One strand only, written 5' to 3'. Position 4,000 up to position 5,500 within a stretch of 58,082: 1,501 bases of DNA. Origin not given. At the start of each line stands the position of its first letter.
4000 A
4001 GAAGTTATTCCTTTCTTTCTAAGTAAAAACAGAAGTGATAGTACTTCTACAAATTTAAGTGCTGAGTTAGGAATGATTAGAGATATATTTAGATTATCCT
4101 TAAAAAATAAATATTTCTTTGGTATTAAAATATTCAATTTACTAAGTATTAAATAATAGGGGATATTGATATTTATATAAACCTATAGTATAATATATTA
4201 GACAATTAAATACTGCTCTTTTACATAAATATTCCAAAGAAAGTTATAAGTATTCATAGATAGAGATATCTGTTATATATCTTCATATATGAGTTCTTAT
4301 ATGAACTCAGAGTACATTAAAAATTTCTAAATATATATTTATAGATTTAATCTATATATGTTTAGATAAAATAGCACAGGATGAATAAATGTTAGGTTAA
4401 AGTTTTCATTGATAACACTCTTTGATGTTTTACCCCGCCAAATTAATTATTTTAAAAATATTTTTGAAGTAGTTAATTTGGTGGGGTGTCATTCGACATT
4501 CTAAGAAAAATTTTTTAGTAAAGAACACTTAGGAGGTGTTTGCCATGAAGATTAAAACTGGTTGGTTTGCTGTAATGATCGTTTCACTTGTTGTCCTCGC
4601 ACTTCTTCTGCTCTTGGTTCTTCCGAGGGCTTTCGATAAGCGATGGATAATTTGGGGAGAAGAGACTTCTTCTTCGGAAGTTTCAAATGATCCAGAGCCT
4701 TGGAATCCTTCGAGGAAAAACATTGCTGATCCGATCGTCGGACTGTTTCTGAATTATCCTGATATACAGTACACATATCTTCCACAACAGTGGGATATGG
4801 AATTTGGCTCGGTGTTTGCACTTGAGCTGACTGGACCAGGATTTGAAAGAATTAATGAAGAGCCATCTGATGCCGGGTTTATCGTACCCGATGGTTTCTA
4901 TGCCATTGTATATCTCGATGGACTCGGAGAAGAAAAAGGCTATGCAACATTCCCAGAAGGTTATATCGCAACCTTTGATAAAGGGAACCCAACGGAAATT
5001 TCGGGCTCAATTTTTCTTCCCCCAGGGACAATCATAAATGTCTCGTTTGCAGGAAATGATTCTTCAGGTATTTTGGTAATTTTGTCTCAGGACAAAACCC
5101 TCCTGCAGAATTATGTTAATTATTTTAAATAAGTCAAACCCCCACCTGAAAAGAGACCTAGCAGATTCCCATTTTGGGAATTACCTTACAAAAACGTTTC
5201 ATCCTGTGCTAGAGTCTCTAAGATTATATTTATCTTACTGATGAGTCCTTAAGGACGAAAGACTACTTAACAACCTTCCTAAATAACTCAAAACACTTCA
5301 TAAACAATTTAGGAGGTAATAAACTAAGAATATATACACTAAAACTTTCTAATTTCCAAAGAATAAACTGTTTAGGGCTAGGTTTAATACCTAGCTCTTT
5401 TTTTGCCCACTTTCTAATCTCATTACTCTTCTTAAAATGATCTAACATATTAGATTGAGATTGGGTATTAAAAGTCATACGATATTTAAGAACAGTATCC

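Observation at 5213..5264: Complete type III hammerhead ribozyme motif in the spacer between two convergent genes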

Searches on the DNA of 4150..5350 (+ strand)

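Call 4: search_rna_families(source=window, start=5100, end=5350, threshold=evalue, max_evalue=10, show_alignments=6)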
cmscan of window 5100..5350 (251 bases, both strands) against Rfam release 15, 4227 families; matches with E-value up to 10: 1.
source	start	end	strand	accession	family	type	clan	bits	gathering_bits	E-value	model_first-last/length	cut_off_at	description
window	5211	5266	+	RF00008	Hammerhead_3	Gene; ribozyme;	CL00010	42.6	48.5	2.5e-08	1-54/54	no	Hammerhead ribozyme (type III)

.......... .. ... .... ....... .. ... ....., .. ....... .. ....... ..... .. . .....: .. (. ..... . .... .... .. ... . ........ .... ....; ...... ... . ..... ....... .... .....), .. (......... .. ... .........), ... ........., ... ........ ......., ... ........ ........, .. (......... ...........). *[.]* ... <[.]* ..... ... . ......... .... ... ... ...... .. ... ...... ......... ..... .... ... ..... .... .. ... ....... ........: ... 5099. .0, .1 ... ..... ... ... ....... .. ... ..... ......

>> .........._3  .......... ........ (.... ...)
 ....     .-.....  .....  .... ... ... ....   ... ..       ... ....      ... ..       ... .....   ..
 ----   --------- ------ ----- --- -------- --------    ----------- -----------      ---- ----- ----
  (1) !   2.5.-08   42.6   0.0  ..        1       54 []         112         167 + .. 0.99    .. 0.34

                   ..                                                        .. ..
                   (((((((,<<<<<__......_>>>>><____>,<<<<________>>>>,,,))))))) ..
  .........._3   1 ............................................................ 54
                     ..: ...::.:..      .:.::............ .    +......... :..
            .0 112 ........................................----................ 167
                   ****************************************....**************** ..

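Call 20: search_rna_families(sources=[L001, L002, L003, L004], threshold=evalue, max_evalue=1, show_alignments=5)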
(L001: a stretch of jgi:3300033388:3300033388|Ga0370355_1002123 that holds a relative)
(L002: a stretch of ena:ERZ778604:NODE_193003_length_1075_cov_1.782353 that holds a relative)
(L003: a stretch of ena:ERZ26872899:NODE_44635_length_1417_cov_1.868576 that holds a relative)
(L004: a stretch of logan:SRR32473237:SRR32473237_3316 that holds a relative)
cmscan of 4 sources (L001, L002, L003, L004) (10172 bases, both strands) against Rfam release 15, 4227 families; matches with E-value up to 1: 1.
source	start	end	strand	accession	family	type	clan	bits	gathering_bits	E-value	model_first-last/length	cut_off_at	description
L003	317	460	-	RF00628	RgsA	Gene; sRNA;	-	18.2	88.4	0.57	1-194/194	no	RgsA sRNA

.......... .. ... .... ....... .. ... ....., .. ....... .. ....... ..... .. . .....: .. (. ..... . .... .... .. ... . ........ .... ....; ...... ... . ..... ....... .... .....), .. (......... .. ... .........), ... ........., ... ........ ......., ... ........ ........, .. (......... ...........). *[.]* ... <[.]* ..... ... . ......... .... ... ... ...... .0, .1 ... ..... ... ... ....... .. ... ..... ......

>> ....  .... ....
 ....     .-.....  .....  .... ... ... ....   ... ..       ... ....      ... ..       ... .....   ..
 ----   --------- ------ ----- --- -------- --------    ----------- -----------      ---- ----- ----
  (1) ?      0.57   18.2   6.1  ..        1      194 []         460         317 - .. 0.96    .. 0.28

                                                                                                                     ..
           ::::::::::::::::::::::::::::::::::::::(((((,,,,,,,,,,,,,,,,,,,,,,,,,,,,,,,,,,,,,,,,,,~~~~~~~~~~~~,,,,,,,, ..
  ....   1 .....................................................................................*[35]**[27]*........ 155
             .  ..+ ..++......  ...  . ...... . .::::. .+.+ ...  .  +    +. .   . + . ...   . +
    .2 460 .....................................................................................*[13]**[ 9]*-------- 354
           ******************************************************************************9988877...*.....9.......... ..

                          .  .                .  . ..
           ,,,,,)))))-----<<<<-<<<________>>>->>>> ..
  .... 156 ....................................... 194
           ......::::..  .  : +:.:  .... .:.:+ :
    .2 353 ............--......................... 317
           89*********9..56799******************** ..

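Call 45: search_rna_families(sources=[L002, L013, L014, L023, L024, L034, L047, L044], threshold=evalue, max_evalue=0.1, show_alignments=3)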
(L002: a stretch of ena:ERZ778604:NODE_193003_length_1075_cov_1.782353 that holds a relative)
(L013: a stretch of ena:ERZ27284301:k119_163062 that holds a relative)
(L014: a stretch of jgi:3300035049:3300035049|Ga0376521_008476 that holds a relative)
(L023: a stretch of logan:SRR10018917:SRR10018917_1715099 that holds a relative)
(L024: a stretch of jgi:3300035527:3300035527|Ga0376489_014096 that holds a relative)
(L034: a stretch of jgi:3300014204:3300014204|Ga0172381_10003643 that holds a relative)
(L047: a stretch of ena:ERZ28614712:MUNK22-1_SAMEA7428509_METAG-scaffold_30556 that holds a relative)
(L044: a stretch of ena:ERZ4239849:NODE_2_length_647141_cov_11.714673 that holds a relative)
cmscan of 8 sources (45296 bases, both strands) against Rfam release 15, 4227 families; matches with E-value up to 0.1: 5.
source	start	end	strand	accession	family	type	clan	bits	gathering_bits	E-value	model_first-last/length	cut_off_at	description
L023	2827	2882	-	RF00008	Hammerhead_3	Gene; ribozyme;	CL00010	44.5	48.5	1.3e-06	1-54/54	no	Hammerhead ribozyme (type III)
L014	2824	2881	-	RF00008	Hammerhead_3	Gene; ribozyme;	CL00010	43.8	48.5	2e-06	1-54/54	no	Hammerhead ribozyme (type III)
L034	2859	2914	-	RF00008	Hammerhead_3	Gene; ribozyme;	CL00010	43.8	48.5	2e-06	1-54/54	no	Hammerhead ribozyme (type III)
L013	1057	1112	-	RF00008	Hammerhead_3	Gene; ribozyme;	CL00010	42.6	48.5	4.5e-06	1-54/54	no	Hammerhead ribozyme (type III)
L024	2862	2917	-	RF00008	Hammerhead_3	Gene; ribozyme;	CL00010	40.7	48.5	1.5e-05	1-54/54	no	Hammerhead ribozyme (type III)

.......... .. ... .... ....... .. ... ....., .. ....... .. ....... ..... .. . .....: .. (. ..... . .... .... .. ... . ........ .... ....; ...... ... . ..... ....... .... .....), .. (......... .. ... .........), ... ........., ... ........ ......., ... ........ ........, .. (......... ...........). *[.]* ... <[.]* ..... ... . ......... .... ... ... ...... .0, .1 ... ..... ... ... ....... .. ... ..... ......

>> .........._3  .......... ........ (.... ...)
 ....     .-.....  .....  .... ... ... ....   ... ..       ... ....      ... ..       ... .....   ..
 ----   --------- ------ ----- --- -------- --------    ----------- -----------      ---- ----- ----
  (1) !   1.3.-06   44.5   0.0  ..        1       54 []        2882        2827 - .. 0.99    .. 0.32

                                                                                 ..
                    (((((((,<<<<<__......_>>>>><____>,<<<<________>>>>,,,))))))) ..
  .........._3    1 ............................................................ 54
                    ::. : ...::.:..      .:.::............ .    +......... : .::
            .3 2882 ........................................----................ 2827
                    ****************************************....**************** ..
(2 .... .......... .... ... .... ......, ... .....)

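Call 48: build_rna_model(alignment_id=A3, structure=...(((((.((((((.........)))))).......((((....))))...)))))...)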
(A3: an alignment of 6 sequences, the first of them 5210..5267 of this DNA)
Model R1 built from alignment A3 (6 sequences, 60 columns); structure: as given.
model positions 58; base pairs 15; branch points 1; effective number of sequences 1.94; information 0.961 bits per position. Calibrated on 0.2 Mb of random sequence (short: E-values are rough).
structure used (alignment columns):
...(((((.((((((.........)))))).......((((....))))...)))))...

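Call 49: search_with_rna_model(model_id=R1, sources=[window, L001, L002, L003, L004, L006, L011, L013, L014, L023, L024, L025, L034, L038, L044, L045, L047], max_evalue=10, make_alignment=true, show_alignments=0)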
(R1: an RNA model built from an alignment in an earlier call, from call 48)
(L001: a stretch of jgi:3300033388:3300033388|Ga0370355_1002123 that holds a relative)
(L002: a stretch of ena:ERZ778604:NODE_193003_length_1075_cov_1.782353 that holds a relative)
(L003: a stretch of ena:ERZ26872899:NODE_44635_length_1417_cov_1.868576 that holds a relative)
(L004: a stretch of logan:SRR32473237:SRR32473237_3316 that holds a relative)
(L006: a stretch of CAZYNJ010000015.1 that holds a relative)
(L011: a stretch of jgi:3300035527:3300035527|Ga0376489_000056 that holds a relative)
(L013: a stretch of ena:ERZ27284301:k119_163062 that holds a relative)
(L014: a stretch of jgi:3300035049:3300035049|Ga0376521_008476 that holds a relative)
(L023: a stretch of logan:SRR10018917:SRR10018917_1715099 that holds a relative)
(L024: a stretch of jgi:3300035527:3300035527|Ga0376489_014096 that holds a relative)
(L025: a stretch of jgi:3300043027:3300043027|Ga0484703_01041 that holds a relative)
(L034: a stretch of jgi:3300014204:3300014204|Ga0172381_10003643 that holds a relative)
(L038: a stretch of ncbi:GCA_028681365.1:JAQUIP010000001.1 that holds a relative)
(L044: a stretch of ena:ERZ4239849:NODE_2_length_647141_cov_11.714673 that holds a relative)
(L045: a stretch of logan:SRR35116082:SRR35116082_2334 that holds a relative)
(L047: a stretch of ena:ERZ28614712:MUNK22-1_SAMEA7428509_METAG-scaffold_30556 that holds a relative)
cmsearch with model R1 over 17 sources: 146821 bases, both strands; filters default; matches with E-value up to 10: 35.
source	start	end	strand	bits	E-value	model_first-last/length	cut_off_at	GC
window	5210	5267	+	90.8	6.5e-23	1-58/58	no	0.33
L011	2821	2878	-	90.8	6.5e-23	1-58/58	no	0.33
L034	2858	2915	-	90.8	6.6e-23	1-58/58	no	0.28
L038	2858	2915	-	90.8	6.6e-23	1-58/58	no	0.28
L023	2826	2883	-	90.6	7.3e-23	1-58/58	no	0.31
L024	2861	2918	-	89.2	1.8e-22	1-58/58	no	0.31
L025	2861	2918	-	89.2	1.8e-22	1-58/58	no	0.31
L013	1056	1113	-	88.8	2.4e-22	1-58/58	no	0.34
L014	2823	2882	-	85.3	2.4e-21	1-58/58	no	0.3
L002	908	965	+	53.8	2.8e-12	1-58/58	no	0.29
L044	10871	10960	-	38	9.4e-08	1-58/58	no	0.21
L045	10871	10960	-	38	9.4e-08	1-58/58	no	0.21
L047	2272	2361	-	38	9.4e-08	1-58/58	no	0.21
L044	11741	11795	-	25.2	0.00046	1-58/58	no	0.27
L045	11741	11795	-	25.2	0.00046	1-58/58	no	0.27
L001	5688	5720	-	14.3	0.63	1-58/58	no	0.3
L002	937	981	-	13.7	0.96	1-58/58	no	0.33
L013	1103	1167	+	12.2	2.6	1-58/58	no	0.32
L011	2868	2932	+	12.1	2.6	1-58/58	no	0.31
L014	3815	3859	-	11.5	4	1-58/58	no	0.24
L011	2832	2843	+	10.8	6.3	36-47/58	no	0.5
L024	2872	2883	+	10.8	6.3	36-47/58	no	0.5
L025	2872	2883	+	10.8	6.3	36-47/58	no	0.5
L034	2869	2880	+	10.8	6.3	36-47/58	no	0.5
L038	2869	2880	+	10.8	6.3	36-47/58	no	0.5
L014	2834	2845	+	10.8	6.3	36-47/58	no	0.5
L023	2837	2848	+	10.8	6.3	36-47/58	no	0.5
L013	1067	1078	+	10.8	6.3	36-47/58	no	0.5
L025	3607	3672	-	10.8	6.3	1-58/58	no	0.21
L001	5688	5720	+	10.8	6.5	1-58/58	no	0.3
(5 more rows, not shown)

Alignment A4: 35 matches aligned to the model, 114 columns, each read 5' to 3' on its own strand. Consensus structure (alignment columns), stored with it:
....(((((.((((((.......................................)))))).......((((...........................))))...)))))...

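Call 64: search_with_rna_model(model_id=R1, sources=[window, L013, L014, L023, L024, L034, L044], max_evalue=0.000001, make_alignment=true, show_alignments=7)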
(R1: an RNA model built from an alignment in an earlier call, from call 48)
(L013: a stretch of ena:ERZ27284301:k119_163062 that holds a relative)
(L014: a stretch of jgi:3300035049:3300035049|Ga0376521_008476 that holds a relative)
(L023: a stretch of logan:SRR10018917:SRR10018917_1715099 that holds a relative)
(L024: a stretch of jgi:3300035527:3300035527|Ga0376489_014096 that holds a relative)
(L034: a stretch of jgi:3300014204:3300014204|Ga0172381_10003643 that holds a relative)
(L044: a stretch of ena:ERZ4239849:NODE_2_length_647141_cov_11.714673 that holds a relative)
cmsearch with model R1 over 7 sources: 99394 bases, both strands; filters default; matches with E-value up to 0.000001: 7.
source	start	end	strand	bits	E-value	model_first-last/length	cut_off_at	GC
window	5210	5267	+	90.8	4.4e-23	1-58/58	no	0.33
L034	2858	2915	-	90.8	4.5e-23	1-58/58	no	0.28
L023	2826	2883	-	90.6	4.9e-23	1-58/58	no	0.31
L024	2861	2918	-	89.2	1.2e-22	1-58/58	no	0.31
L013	1056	1113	-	88.8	1.6e-22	1-58/58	no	0.34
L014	2823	2882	-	85.3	1.6e-21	1-58/58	no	0.3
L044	10871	10960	-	38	6.3e-08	1-58/58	no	0.21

Alignment A6: 7 matches aligned to the model, 98 columns, each read 5' to 3' on its own strand. Consensus structure (alignment columns), stored with it:
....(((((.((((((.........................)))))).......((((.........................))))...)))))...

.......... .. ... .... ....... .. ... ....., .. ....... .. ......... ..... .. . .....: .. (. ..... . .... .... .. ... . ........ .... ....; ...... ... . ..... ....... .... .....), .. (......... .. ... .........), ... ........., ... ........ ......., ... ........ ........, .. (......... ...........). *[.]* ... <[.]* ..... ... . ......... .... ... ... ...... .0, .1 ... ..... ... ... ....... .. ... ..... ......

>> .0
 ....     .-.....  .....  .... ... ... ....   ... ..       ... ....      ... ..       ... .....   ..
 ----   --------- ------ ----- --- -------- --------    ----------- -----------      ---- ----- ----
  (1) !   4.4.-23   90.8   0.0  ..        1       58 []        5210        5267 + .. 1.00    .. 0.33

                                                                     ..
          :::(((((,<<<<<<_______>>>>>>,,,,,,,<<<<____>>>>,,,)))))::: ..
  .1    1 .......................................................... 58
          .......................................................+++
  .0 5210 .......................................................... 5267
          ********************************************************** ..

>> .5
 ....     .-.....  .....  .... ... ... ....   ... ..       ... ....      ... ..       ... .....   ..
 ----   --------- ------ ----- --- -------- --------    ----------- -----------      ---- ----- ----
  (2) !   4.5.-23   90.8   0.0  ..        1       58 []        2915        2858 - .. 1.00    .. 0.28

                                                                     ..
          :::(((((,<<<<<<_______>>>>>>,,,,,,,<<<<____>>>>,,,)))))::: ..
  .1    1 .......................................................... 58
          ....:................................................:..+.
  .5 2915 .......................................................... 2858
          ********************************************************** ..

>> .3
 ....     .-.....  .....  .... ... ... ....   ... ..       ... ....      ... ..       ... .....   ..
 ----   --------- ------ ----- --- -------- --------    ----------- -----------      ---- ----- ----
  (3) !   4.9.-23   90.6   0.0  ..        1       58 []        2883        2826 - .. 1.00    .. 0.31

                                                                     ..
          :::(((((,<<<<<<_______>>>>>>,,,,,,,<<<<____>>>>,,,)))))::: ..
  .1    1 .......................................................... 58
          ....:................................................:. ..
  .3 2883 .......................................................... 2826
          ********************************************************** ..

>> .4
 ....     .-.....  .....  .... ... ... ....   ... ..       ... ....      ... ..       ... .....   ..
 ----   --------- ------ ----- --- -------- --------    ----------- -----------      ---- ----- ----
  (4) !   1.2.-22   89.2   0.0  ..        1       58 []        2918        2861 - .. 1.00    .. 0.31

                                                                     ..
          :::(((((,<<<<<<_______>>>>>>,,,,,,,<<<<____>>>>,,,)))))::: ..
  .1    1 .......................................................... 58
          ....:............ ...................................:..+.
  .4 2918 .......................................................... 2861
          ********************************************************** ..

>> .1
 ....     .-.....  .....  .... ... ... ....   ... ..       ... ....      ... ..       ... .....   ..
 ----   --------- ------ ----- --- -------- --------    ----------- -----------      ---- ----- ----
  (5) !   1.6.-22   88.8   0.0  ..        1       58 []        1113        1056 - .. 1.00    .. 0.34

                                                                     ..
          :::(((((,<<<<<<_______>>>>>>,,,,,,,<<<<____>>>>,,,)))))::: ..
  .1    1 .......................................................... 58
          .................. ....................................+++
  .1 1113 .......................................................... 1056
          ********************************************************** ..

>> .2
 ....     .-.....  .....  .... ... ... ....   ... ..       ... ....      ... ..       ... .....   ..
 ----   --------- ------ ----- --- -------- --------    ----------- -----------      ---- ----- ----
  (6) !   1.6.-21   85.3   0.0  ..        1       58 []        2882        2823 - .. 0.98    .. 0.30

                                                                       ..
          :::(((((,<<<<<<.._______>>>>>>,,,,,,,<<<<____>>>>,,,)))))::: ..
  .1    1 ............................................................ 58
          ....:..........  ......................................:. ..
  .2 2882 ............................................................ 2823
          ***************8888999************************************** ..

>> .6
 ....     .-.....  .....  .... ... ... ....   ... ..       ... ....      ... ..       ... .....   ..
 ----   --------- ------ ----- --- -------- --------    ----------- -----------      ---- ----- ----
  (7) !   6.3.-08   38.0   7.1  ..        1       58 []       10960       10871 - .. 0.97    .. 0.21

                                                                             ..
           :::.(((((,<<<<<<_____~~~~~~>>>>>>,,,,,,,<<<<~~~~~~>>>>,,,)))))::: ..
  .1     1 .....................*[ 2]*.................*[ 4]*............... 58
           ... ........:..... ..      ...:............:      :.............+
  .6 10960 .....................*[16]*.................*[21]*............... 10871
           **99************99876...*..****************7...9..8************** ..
